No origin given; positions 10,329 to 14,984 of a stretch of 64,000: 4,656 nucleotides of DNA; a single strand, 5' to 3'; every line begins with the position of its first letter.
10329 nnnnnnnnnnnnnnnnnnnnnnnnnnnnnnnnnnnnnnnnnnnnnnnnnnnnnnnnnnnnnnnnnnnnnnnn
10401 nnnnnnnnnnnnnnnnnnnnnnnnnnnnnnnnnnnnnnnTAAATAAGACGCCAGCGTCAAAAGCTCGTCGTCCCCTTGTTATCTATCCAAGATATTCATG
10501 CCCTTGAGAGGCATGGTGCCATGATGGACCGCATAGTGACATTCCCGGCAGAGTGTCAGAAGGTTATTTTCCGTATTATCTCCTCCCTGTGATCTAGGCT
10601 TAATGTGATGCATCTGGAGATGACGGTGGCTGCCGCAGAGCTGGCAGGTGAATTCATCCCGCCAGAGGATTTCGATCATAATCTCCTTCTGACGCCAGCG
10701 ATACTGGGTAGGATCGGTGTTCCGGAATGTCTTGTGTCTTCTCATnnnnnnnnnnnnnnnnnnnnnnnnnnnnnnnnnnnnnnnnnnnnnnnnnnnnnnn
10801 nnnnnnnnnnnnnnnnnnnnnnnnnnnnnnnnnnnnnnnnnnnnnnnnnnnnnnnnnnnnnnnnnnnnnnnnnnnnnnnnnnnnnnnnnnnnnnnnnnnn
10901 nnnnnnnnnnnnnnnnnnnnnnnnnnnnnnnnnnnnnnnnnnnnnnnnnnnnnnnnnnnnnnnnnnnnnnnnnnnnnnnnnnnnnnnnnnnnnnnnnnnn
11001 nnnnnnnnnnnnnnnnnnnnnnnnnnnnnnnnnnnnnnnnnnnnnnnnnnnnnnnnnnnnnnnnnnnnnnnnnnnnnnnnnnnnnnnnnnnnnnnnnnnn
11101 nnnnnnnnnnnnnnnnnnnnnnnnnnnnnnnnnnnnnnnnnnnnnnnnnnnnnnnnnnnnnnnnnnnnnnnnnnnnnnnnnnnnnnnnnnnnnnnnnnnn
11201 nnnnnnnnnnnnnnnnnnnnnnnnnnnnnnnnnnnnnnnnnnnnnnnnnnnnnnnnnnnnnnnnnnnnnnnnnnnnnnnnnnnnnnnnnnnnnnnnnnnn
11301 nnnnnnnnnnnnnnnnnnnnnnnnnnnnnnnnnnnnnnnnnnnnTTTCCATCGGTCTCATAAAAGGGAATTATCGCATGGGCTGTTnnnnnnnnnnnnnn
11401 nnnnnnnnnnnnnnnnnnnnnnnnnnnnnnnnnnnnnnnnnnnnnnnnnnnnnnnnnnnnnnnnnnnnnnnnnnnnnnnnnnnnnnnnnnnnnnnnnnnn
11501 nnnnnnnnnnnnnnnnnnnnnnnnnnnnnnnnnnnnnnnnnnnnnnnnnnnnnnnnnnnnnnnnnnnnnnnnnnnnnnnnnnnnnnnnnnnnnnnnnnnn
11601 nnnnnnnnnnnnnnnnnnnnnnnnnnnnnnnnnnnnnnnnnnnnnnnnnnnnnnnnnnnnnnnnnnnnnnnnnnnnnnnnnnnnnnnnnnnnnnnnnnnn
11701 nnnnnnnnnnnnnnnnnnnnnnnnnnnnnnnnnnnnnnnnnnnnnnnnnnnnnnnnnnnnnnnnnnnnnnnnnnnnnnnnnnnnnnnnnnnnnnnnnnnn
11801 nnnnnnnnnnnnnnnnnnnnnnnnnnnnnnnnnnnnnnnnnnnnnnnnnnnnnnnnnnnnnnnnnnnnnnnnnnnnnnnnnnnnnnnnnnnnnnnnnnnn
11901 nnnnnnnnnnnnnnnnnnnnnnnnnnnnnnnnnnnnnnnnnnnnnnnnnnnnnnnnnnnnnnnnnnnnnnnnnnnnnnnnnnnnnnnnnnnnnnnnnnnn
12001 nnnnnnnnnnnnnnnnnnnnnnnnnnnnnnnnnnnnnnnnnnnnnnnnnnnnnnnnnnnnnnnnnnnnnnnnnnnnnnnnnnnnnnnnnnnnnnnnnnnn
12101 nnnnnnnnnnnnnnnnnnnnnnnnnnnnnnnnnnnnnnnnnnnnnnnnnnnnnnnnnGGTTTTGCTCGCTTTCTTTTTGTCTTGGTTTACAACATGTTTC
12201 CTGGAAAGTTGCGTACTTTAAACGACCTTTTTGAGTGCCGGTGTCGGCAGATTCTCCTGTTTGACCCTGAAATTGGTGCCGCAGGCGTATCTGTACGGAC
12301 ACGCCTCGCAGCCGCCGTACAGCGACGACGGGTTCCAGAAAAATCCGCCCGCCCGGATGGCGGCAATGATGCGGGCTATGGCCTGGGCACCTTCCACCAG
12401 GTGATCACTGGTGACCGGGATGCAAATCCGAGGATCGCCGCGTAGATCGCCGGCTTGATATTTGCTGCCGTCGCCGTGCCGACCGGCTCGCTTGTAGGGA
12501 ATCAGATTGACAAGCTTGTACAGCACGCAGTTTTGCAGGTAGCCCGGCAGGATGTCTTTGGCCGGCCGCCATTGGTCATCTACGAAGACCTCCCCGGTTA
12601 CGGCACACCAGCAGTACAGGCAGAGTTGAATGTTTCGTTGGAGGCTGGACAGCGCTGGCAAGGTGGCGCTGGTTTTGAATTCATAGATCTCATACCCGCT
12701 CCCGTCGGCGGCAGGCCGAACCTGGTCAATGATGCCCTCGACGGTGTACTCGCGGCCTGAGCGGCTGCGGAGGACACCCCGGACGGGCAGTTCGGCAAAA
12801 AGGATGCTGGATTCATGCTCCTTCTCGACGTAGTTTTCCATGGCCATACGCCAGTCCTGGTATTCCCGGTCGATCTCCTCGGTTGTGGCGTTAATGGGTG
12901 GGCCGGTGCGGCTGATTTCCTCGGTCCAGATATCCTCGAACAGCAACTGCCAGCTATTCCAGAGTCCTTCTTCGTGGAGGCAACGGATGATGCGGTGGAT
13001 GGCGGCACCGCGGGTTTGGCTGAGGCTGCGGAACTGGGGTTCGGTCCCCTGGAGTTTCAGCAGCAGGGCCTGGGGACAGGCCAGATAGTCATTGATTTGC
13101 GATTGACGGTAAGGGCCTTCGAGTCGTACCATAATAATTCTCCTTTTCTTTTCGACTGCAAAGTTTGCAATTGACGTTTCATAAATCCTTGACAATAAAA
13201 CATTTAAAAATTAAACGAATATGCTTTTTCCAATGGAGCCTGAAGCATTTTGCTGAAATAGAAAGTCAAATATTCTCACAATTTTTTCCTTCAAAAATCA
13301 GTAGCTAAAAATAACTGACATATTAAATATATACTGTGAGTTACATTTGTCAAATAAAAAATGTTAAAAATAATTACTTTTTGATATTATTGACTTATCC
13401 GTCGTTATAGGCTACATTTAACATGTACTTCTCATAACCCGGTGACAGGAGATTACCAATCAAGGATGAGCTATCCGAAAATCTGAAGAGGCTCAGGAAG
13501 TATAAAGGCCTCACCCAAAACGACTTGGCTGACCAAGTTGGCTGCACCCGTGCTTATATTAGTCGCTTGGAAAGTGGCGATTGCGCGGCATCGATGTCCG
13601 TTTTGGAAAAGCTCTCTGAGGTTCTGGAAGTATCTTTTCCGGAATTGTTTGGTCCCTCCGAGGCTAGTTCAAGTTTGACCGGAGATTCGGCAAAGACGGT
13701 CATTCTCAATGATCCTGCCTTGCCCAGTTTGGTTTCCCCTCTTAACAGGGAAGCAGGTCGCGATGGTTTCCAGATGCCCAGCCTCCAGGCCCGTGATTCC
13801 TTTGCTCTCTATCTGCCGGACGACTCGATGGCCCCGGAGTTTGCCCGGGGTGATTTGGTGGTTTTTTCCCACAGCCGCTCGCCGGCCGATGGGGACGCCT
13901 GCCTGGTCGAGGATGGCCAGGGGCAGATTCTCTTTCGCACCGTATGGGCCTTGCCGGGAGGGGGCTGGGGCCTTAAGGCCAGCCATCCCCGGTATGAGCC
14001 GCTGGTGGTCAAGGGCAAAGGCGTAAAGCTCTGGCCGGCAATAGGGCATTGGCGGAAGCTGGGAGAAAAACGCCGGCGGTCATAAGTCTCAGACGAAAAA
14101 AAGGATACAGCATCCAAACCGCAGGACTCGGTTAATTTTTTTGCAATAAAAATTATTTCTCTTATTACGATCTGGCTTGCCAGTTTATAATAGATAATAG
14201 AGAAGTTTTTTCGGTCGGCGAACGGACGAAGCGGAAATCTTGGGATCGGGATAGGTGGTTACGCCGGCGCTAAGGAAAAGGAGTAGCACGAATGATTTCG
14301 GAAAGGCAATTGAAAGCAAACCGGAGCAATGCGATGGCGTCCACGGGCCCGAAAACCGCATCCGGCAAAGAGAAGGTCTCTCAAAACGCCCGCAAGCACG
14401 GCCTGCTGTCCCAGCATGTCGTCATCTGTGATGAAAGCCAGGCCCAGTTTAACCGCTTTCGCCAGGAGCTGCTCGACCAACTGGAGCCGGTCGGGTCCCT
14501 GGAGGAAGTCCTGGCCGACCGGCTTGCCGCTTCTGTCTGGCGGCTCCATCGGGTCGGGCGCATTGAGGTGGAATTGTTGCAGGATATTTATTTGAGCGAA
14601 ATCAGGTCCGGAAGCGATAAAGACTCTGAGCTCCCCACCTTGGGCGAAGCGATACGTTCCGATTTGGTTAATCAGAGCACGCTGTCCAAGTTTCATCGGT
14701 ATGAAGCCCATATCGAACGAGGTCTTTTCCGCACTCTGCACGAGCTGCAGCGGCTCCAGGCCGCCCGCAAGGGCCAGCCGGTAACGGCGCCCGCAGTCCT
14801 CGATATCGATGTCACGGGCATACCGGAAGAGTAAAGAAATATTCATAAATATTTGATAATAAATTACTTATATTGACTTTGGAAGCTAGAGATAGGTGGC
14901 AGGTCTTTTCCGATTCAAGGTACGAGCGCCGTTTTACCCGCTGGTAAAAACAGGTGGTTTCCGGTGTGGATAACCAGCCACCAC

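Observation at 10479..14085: Repressor-controlled four-gene nuclease cassette embedded in the EPS/exosortase locus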

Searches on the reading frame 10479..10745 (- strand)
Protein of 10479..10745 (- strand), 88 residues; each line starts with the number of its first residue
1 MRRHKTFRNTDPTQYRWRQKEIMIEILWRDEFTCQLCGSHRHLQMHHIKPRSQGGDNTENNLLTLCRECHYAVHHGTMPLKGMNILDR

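Call 3: search_protein_families(library=pfam, proteins=[window:10479-10745:-], max_evalue=0.1)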
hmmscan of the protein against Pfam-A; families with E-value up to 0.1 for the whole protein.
window:10479-10745:- (88 aa): 7 families
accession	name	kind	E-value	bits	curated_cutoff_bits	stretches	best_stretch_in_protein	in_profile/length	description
PF01844.29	HNH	-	2.8e-12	47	21.4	1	34-75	1-46/47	HNH endonuclease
PF14279.12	HNH_5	-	1.4e-07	31.7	27.5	1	34-74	1-44/56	HNH endonuclease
PF13391.12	HNH_2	-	5.5e-05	23.4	21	1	34-72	1-57/66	HNH endonuclease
PF14260.11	zf-C4pol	-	0.065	13.9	28.9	1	32-73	11-53/70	C4-type zinc-finger of DNA polymerase delta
PF00130.28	C1_1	-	0.073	13.3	26.5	0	66-75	31-40/53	Phorbol esters/diacylglycerol binding domain (C1 domain)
PF13395.12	HNH_4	-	0.084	13.3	22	0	41-66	16-40/54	HNH endonuclease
PF10621.14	FpoO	-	0.099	13.4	25.2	1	33-75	62-103/110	F420H2 dehydrogenase subunit FpoO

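Call 4: search_protein_families(library=phrogs, proteins=[window:10479-10745:-], max_evalue=0.01)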
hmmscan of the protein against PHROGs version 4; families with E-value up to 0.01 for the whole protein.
window:10479-10745:- (88 aa): 40 families (the best 25 are shown)
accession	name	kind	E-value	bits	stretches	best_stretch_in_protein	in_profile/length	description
phrog_589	-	DNA, RNA and nucleotide metabolism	1.9e-14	54.8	1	2-75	62-140/179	HNH endonuclease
phrog_1271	-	DNA, RNA and nucleotide metabolism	9e-14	52.6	1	15-76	252-318/361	HNH endonuclease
phrog_7370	-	DNA, RNA and nucleotide metabolism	2.4e-13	51.1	1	21-74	31-84/115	HNH endonuclease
phrog_16726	-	DNA, RNA and nucleotide metabolism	5.5e-13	50.3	1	15-71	77-138/308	HNH endonuclease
phrog_144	-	DNA, RNA and nucleotide metabolism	7.7e-13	49.5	1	15-77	67-136/175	HNH endonuclease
phrog_7785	-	DNA, RNA and nucleotide metabolism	2.5e-12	48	1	19-73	54-111/147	HNH endonuclease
phrog_119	-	DNA, RNA and nucleotide metabolism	3.4e-12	46.9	1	12-77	186-258/443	HNH endonuclease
phrog_740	-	DNA, RNA and nucleotide metabolism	1.8e-11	44.6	1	25-75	32-86/332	HNH endonuclease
phrog_2214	-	DNA, RNA and nucleotide metabolism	4.8e-11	43.4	1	13-71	178-234/429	HNH endonuclease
phrog_16986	-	unknown function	1.2e-10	42.4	1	19-71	8-63/248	-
phrog_6050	-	DNA, RNA and nucleotide metabolism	1.5e-10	41.5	1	13-73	293-357/402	HNH endonuclease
phrog_333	-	DNA, RNA and nucleotide metabolism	2.3e-10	41.8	1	9-70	13-75/138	HNH endonuclease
phrog_8446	-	DNA, RNA and nucleotide metabolism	3.3e-10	41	1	16-73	127-195/211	HNH endonuclease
phrog_15103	-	unknown function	5.6e-10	40.1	1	8-77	181-258/280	-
phrog_14314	-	DNA, RNA and nucleotide metabolism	9.3e-10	40.2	1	20-70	5-58/252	HNH endonuclease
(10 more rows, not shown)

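Call 5: search_protein_families(library=padloc, proteins=[window:10479-10745:-], max_evalue=0.01)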
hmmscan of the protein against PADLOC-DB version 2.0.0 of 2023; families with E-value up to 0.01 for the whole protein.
window:10479-10745:- (88 aa): 7 families
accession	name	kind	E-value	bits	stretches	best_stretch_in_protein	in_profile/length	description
PDLC02859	DpdF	-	5.6e-08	29.7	1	27-76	3-54/545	DpdF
PDLC00642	ZorE2|ZorE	-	3.5e-07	27.9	1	14-78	196-264/283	HNH endonuclease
PDLC00645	ZorE2|ZorE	-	5.8e-07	26.9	1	13-81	191-263/375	HNH endonuclease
PDLC03656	mREase_IV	-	7.3e-06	23.9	1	38-76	220-258/277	Type IV methyl-directed restriction enzyme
PDLC00643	ZorE2|ZorE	-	6e-05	20.5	1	21-72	205-260/282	HNH endonuclease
PDLC03478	REase_II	-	0.0004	18.2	1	26-71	104-156/219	Type II restriction enzyme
PDLC00644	ZorE2|ZorE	-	0.0005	17.8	1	15-73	175-238/267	HNH endonuclease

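Call 10: search_protein_families(library=ncbifam, proteins=[window:10479-10745:-], max_evalue=0.01)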
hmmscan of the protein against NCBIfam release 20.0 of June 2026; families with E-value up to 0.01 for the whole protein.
window:10479-10745:- (88 aa): 5 families
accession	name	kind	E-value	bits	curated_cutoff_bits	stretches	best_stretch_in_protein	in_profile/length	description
NF040563.1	guided_IscB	equivalog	1.3e-15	57.4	175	1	23-77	184-239/314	RNA-guided endonuclease IscB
NF038221.1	IcmJ_DotN_IVB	equivalog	3.2e-05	23.6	100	1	18-71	29-82/205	type IVB secretion system protein IcmJDotN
NF041791.1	anti-phage_ZorE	equivalog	5.9e-05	22.1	600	1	13-80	187-258/358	type II Zorya anti-phage system protein ZorE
NF058586.1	HNHNucHlpB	equivalog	0.00018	21.9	130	1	33-75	8-49/99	HNH nuclease-like protein HlpB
NF045808.1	PT-DNA_restrict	exception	0.0034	16.5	180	1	17-81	160-231/284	phosphorothioated DNA-binding restriction endonuclease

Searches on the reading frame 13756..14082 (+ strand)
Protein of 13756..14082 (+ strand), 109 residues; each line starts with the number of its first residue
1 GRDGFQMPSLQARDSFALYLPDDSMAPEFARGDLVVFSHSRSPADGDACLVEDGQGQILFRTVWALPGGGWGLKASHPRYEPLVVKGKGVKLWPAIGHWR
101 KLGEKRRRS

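Call 79: search_solved_structures(query=window:13756-14082:+, max_evalue=10, show_alignments=5)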
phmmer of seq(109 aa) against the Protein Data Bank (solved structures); distinct sequences matched with E-value up to 10: 0.

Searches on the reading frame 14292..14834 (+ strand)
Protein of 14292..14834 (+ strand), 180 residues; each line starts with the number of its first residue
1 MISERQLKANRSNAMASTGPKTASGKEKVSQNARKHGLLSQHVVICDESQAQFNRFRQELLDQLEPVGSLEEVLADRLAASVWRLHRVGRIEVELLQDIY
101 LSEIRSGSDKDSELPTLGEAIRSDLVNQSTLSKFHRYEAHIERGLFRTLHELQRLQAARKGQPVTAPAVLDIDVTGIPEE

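Call 3: search_protein_families(library=pfam, proteins=[window:14292-14834:+], max_evalue=0.1)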
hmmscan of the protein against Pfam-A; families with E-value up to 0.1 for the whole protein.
window:14292-14834:+ (180 aa): 0 families

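Call 4: search_protein_families(library=phrogs, proteins=[window:14292-14834:+], max_evalue=0.01)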
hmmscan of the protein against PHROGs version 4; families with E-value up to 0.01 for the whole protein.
window:14292-14834:+ (180 aa): 0 families

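Call 5: search_protein_families(library=padloc, proteins=[window:14292-14834:+], max_evalue=0.01)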
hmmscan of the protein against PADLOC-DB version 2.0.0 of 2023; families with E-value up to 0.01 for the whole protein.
window:14292-14834:+ (180 aa): 0 families

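Call 10: search_protein_families(library=ncbifam, proteins=[window:14292-14834:+], max_evalue=0.01)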
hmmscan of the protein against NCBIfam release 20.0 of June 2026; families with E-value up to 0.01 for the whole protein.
window:14292-14834:+ (180 aa): 0 families

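Call 50: find_homologous_proteins(query=window:14292-14834:+)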
Query window:14292-14834:+ (180 aa): 493 proteins with E <= 0.001 among 823 candidates; the best 120 are listed.
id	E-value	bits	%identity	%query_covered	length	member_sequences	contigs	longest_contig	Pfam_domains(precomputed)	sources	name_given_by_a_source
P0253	9.0e-110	382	100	100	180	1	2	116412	-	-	-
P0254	6.7e-93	327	84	100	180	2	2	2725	-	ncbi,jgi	-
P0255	5.8e-90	317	83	100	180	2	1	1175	-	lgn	-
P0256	3.2e-74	266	73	100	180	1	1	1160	-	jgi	-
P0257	1.1e-53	200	50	99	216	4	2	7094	-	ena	-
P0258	4.2e-53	198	49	95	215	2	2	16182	-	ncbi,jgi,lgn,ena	-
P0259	1.1e-52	196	50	98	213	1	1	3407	-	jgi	-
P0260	1.4e-52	196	48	97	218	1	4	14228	-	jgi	-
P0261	4.1e-51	191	49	97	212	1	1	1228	-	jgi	jgi:hypothetical protein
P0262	1.0e-50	190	53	99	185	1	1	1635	-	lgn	-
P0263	1.1e-50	190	50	97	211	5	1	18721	-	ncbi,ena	-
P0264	2.7e-50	189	49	99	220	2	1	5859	-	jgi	-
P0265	9.0e-50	187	46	97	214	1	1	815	-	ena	-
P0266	1.5e-49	186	46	97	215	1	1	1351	-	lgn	-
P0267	7.6e-49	184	46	97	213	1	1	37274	-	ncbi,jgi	-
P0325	4.4e-39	152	47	97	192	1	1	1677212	-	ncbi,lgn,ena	-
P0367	8.4e-36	141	45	97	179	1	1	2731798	-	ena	-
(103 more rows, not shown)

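Call 51: find_encoding_contigs(protein=P0325, flank=7000, max_places=1)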
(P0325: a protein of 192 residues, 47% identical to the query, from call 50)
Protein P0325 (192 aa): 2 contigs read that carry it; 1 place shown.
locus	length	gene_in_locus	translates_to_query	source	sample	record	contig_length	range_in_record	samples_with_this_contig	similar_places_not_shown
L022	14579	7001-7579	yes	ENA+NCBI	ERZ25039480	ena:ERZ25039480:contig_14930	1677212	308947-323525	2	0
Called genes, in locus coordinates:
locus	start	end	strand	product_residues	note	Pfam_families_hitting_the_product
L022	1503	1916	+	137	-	-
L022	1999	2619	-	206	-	-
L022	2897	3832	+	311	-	-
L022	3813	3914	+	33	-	-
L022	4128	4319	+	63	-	PF12728:HTH_17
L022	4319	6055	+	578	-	PF27228:MTBMA_p00010_2nd (weak)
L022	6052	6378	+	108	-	-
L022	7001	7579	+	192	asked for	-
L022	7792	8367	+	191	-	-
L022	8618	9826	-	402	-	PF00989:PAS (faint), PF08668:HDOD (faint), PF13487:HD_5, PF01966:HD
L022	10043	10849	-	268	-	PF00990:GGDEF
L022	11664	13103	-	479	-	PF00672:HAMP (faint), PF00211:Guanylate_cyc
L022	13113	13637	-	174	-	PF02830:V4R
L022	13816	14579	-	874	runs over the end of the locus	PF24885:TPR_NPHP3, PF00515:TPR_1 (faint), PF13374:TPR_10, PF13424:TPR_12, PF24885:TPR_NPHP3, PF13374:TPR_10 (weak), PF13424:TPR_12, PF12770:CHAT, +3 more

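Call 52: find_encoding_contigs(protein=P0367, flank=7000, max_places=1)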
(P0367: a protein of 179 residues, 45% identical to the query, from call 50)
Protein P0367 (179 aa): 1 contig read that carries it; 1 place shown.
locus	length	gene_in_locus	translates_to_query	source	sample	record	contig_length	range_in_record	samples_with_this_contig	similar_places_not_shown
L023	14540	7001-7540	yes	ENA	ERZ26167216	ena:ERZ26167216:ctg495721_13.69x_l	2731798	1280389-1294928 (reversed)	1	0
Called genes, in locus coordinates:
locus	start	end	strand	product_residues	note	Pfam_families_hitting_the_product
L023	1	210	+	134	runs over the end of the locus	PF12762:DDE_Tnp_IS1595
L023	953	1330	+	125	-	PF13683:rve_3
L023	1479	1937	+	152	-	-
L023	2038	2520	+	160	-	PF08937:ThsB_TIR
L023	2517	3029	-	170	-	PF00589:Phage_integrase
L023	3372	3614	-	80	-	-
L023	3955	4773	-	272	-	-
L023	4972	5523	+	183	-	-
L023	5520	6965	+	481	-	PF03237:Terminase_6N, PF17289:Terminase_6C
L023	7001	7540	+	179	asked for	-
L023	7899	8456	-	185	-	-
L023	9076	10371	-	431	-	PF00872:Transposase_mut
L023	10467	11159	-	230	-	PF02431:Chalcone, PF16035:Chalcone_2, PF16036:Chalcone_3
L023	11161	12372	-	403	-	PF01790:LGT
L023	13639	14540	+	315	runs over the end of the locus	PF08450:SGL (weak), PF24684:Vgb_lyase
